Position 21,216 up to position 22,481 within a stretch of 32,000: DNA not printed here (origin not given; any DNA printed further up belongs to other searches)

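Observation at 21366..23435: Divergent sulfotransferase / GAP-Sap-like membrane protein pair embedded in the GPL locus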

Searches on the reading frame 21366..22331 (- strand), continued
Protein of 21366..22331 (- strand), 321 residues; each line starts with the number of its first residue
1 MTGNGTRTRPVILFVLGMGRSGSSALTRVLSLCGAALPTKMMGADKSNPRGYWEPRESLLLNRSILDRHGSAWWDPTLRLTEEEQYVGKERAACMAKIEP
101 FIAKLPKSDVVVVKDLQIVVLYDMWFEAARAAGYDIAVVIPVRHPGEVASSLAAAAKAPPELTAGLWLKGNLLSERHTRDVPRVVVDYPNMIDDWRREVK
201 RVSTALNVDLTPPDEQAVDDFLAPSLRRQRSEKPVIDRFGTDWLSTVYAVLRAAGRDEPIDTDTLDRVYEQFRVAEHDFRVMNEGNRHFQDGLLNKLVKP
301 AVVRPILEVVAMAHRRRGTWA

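Call 44: find_encoding_contigs(protein=P0001, flank=10000, max_places=6)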
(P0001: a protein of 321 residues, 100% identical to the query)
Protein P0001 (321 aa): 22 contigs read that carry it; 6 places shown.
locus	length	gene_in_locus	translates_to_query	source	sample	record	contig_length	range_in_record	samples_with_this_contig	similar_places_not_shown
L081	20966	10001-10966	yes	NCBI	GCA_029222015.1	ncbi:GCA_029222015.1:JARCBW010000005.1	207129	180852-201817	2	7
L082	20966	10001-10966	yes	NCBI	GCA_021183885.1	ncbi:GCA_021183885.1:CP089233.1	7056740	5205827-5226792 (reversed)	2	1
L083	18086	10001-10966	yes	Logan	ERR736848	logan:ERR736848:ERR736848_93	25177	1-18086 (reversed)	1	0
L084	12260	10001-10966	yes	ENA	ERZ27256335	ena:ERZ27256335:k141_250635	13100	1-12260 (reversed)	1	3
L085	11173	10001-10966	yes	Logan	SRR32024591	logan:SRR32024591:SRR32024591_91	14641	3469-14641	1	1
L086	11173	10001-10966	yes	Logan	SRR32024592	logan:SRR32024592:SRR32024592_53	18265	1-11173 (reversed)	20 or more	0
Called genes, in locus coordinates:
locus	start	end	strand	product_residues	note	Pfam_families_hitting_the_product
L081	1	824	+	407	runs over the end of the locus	PF08421:Methyltransf_13, PF13489:Methyltransf_23, PF13649:Methyltransf_25 (weak), PF08241:Methyltransf_11, PF08242:Methyltransf_12, PF08484:Methyltransf_14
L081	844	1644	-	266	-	PF05711:TylF, PF13578:Methyltransf_24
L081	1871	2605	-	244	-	PF13578:Methyltransf_24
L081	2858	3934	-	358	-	PF01757:Acyl_transf_3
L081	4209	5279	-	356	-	PF01073:3Beta_HSD, PF01370:Epimerase, PF02719:Polysacc_synt_2 (faint), PF04321:RmlD_sub_bind (weak), PF16363:GDP_Man_Dehyd, PF07993:NAD_binding_4 (weak), PF01370:Epimerase, PF16363:GDP_Man_Dehyd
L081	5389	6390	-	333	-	PF13489:Methyltransf_23, PF08241:Methyltransf_11, PF08242:Methyltransf_12, PF13649:Methyltransf_25 (weak), PF13847:Methyltransf_31 (faint)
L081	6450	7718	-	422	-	PF03033:Glyco_transf_28, PF06722:EryCIII-like_C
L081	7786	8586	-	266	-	PF05711:TylF, PF13578:Methyltransf_24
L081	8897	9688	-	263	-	PF11139:SfLAP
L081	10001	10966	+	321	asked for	-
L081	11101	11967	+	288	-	PF00483:NTP_transferase, PF12804:NTP_transf_3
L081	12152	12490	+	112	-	-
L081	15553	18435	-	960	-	PF03176:MMPL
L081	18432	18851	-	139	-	PF05423:Mycobact_memb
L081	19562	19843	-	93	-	PF21006:NHase_beta_N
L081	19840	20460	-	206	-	PF02979:NHase_alpha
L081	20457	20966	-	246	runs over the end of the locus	PF21006:NHase_beta_N, PF02211:NHase_beta_C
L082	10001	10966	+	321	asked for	-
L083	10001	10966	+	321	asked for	-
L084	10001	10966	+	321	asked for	-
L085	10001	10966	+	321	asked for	-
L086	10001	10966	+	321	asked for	-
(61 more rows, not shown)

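Call 51: search_protein_families(library=pfam, proteins=[L070:11023-12441:+, L070:16192-17088:+, L078:2286-4226:+, L078:4345-6279:+, L078:6159-8120:+, L078:8431-9636:+, L078:11824-12588:+, L078:12687-15032:-, L078:14904-15740:+, L078:15637-16695:+], max_evalue=0.001)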
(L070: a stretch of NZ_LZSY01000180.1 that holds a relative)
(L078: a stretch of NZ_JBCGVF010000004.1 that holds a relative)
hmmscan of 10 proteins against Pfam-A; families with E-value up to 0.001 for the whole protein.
L070:11023-12441:+ (472 aa): 0 families

L070:16192-17088:+ (298 aa): 4 families
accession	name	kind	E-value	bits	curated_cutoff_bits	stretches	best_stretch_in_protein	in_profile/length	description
PF13649.12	Methyltransf_25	-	6.2e-11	43.3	27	1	122-214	1-93/97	Methyltransferase domain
PF08242.18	Methyltransf_12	-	6.3e-09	36.9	30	1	123-203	1-82/98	Methyltransferase domain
PF08241.18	Methyltransf_11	-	3.6e-07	31.2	21.2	1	123-204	1-80/95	Methyltransferase domain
PF13489.12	Methyltransf_23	-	0.00021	21.5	27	1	104-198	7-94/164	Methyltransferase domain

L078:2286-4226:+ (646 aa): 2 families
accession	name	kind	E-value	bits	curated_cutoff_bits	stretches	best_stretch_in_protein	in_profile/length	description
PF00501.34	AMP-binding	-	3.7e-61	207.5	29.9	1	80-483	1-384/384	AMP-binding enzyme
PF23024.1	AMP-dom_DIP2-like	-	6.2e-08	33.1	27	1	531-640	2-104/110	Disco-interacting protein 2-like, AMP domain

L078:4345-6279:+ (644 aa): 3 families
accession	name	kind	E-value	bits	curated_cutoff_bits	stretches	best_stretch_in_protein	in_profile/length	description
PF00664.28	ABC_membrane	-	9.4e-43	147.3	28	1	46-315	2-273/274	ABC transporter transmembrane region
PF00005.33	ABC_tran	-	1.6e-29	103.6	25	1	377-523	1-135/137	ABC transporter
PF02463.25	SMC_N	-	0.00064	19.7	40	0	496-564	136-208/220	RecF/RecN/SMC N terminal domain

L078:6159-8120:+ (653 aa): 3 families
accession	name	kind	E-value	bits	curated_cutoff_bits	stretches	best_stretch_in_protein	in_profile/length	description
PF00664.28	ABC_membrane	-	4.8e-44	151.5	28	1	93-366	3-274/274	ABC transporter transmembrane region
PF00005.33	ABC_tran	-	7.2e-31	108.1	25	1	430-577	3-137/137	ABC transporter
PF13748.11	ABC_membrane_3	-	4e-06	26.9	27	1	84-264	5-169/237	ABC transporter transmembrane region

L078:8431-9636:+ (401 aa): 0 families

L078:11824-12588:+ (254 aa): 0 families

L078:12687-15032:- (781 aa): 16 families
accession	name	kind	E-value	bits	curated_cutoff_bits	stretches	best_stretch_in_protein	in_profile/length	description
PF00005.33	ABC_tran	-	5.7e-47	160.2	25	2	583-721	1-137/137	ABC transporter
PF02463.25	SMC_N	-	2.5e-11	43.9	40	0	459-533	136-212/220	RecF/RecN/SMC N terminal domain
PF13304.12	AAA_21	-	5.3e-11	43.6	27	0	693-753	238-300/304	AAA domain, putative AbiEii toxin, Type IV TA system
PF13555.12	AAA_29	-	5e-09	36.2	27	0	360-385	18-47/61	P-loop containing region of AAA domain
PF13476.12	AAA_23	-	1.3e-07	32.9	27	0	585-610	14-36/201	AAA domain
PF13481.12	AAA_25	-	1.3e-06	28.6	27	0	590-751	30-189/195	AAA domain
PF13191.12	AAA_16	-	3.3e-06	28.1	32.6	0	594-746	25-166/167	AAA ATPase domain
PF13401.12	AAA_22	-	4.8e-06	27.4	27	0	365-505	6-107/130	AAA domain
PF01580.24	FtsK_SpoIIIE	-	1.2e-05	25.3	24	0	358-385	32-60/221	FtsK/SpoIIIE family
PF20720.3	nSTAND3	-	1.5e-05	25.2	27.2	0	365-385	18-38/155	Novel STAND NTPase 3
PF13671.12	AAA_33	-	4.4e-05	24.3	27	0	596-614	2-20/143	AAA domain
PF13521.12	AAA_28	-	0.00012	22.7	27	0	367-385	2-20/164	AAA domain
PF01935.23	DUF87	-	0.00022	21.8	23.2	0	356-385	13-44/220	Helicase HerA, central domain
PF05729.18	NACHT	-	0.00024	21.4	26.7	0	367-385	3-21/167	NACHT domain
PF13166.12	AAA_13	-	0.00027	20.2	36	0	597-616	20-39/713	AAA domain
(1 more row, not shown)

L078:14904-15740:+ (278 aa): 8 families
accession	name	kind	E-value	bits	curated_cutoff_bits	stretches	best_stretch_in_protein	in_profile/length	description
PF01370.27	Epimerase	-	6.5e-32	111.3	20.9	1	3-230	1-239/240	NAD dependent epimerase/dehydratase family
PF16363.11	GDP_Man_Dehyd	-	8.6e-19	68.6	27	1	94-251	104-268/332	GDP-mannose 4,6 dehydratase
PF13460.12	NAD_binding_10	-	4e-11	43.6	27.2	1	7-125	1-107/184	NAD(P)H-binding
PF02719.21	Polysacc_synt_2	-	1.9e-08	34.3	20.2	1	4-251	2-249/293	Polysaccharide biosynthesis protein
PF04321.23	RmlD_sub_bind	-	2.9e-05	23.7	27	1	1-253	1-235/287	RmlD substrate binding domain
PF05368.20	NmrA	-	4.8e-05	23.5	27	1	2-70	4-71/298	NmrA-like family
PF01073.25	3Beta_HSD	-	0.00016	21.3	22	1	5-102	2-102/280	3-beta hydroxysteroid dehydrogenase/isomerase family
PF07993.18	NAD_binding_4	-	0.00042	20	20.1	1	5-36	1-35/258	Male sterility protein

L078:15637-16695:+ (352 aa): 2 families
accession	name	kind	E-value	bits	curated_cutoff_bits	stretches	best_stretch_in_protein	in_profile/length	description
PF04989.18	RMNT_CmcI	-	3.7e-96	321.2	23.2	1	132-351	2-206/206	Rhamnosyl O-methyltransferase/CmcI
PF13578.12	Methyltransf_24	-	2.8e-06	28.6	26.3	1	167-290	1-102/105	Methyltransferase domain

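Call 72: find_homologous_proteins(query=L035:10001-10951:+, max_evalue=1e-50)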
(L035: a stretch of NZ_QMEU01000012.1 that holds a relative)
Query L035:10001-10951:+ (317 aa): 1616 proteins with E <= 1e-50 among 8000 candidates; the best 120 are listed.
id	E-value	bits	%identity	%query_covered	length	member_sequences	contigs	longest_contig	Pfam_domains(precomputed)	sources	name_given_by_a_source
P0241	4.7e-202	688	96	100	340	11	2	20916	PF13469.13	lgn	-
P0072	2.1e-194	663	92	100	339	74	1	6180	PF13469.13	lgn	-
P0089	9.5e-193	657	92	99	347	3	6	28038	PF13469.13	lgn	-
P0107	1.3e-189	647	90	100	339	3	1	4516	PF13469.13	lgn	-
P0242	4.6e-188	642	88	100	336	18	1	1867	-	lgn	-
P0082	2.1e-186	637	88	100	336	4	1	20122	PF13469.13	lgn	-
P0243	5.4e-185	632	87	100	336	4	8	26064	-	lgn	-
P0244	4.9e-184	629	86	100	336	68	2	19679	PF13469.13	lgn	-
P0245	5.5e-184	629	86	100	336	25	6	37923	PF13469.13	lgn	-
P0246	1.2e-183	628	88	100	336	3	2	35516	PF13469.13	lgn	-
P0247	1.5e-182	624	87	99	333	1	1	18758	PF13469.13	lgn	-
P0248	2.9e-180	616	88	96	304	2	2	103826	-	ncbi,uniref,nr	ncbi:hypothetical protein A5626_07725 [Mycobacterium marseillense]|uniref:sulfotransferase family pr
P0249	5.0e-180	616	86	100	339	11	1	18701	PF13469.13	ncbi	-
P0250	2.5e-177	607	85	100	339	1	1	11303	PF13469.13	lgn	-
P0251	8.9e-177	605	88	96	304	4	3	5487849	-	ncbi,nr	ncbi:sulfotransferase family protein [Mycobacterium marseillense]|nr:sulfotransferase family protein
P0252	8.1e-176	602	85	99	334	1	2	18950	PF13469.13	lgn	-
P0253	8.8e-176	602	86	96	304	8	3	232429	-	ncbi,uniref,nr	ncbi:sulfotransferase family protein [Mycobacterium intracellulare]|uniref:sulfotransferase family p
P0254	4.4e-175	599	85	99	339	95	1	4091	PF13469.13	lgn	-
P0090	6.8e-169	579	81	100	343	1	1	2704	PF13469.13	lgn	-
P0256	2.6e-168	577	82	100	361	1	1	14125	PF13469.13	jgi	jgi:hypothetical protein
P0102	6.8e-166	569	80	99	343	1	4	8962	PF13469.13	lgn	-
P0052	1.6e-165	568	80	100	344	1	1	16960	PF13469.13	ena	-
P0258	3.5e-158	544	77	100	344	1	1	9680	PF13469.13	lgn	-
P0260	2.8e-149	515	71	100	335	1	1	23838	PF13469.13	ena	-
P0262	5.5e-145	501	71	100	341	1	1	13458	PF13469.13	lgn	-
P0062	6.1e-144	497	68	100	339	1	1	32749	PF13469.13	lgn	-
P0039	3.4e-143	495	71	100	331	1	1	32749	PF13469.13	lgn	-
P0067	2.8e-141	488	68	100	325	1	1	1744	PF13469.13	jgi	jgi:hypothetical protein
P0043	3.9e-141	488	70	99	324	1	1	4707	PF13469.13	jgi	jgi:hypothetical protein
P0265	5.0e-141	488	69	99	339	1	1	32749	PF13469.13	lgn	-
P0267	1.3e-140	486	74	94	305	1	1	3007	PF13469.13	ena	-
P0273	3.1e-140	485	69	99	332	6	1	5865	PF13469.13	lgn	-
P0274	3.2e-140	485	69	99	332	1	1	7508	PF13469.13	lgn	-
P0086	3.1e-139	482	68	99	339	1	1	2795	PF13469.13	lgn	-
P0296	1.9e-138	479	69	100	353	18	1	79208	PF13469.13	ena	-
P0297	2.2e-138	479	68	100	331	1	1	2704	PF13469.13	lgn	-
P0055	2.9e-138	478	69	100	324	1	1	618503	PF13469.13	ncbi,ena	-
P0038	3.8e-138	478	69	100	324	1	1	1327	PF13469.13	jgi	jgi:hypothetical protein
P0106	6.4e-138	477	69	100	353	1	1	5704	PF13469.13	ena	-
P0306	9.7e-138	477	71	100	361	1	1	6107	PF13469.13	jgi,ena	jgi:hypothetical protein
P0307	2.1e-137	476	69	99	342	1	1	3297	PF13469.13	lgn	-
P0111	2.4e-137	475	68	100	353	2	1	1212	PF13469.13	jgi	jgi:hypothetical protein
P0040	4.9e-137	474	68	100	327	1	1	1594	PF13469.13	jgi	jgi:hypothetical protein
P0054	7.9e-137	474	68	100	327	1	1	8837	PF13469.13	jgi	jgi:hypothetical protein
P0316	1.7e-136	473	67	100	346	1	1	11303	PF13469.13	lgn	-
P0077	2.4e-136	472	70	99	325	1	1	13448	PF13469.13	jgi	jgi:hypothetical protein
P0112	2.5e-136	472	68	100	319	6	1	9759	PF13469.13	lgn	-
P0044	2.8e-136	472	70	100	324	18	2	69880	PF13469.13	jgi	jgi:hypothetical protein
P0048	4.5e-136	471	69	100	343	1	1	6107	PF13469.13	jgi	jgi:hypothetical protein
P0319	6.7e-136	471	69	100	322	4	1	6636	PF13469.13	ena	-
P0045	7.7e-136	471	68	100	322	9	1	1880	PF13469.13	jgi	jgi:hypothetical protein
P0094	1.5e-135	470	68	100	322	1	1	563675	PF13469.13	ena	-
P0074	1.8e-135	469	68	100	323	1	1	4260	PF13469.13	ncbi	-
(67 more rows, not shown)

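Call 73: find_encoding_contigs(protein=P0253, flank=10000, max_places=1)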
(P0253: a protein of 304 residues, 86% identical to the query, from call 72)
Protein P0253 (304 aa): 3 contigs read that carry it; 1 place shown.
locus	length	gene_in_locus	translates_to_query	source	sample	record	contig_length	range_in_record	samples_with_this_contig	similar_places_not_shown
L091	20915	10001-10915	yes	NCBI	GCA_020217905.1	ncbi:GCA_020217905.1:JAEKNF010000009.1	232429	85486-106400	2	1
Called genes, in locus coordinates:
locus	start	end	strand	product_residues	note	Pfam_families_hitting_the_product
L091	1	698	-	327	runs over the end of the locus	-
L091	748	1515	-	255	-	PF09335:VTT_dom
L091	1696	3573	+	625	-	PF01642:MM_CoA_mutase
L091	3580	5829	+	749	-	PF01642:MM_CoA_mutase, PF02310:B12-binding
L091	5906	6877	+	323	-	PF03308:MeaB, PF02492:cobW (faint)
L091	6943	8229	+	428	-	PF00144:Beta-lactamase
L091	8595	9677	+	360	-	PF01757:Acyl_transf_3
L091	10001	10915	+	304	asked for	-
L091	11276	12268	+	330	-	-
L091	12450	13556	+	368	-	PF01073:3Beta_HSD, PF01370:Epimerase, PF04321:RmlD_sub_bind (weak), PF16363:GDP_Man_Dehyd, PF07993:NAD_binding_4, PF01370:Epimerase, PF02719:Polysacc_synt_2 (weak), PF16363:GDP_Man_Dehyd, +1 more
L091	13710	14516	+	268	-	PF05711:TylF, PF13578:Methyltransf_24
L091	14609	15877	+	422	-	PF03033:Glyco_transf_28 (weak), PF06722:EryCIII-like_C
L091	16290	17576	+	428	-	PF03033:Glyco_transf_28, PF06722:EryCIII-like_C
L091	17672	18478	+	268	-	PF05711:TylF, PF13578:Methyltransf_24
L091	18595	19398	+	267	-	PF05711:TylF, PF13578:Methyltransf_24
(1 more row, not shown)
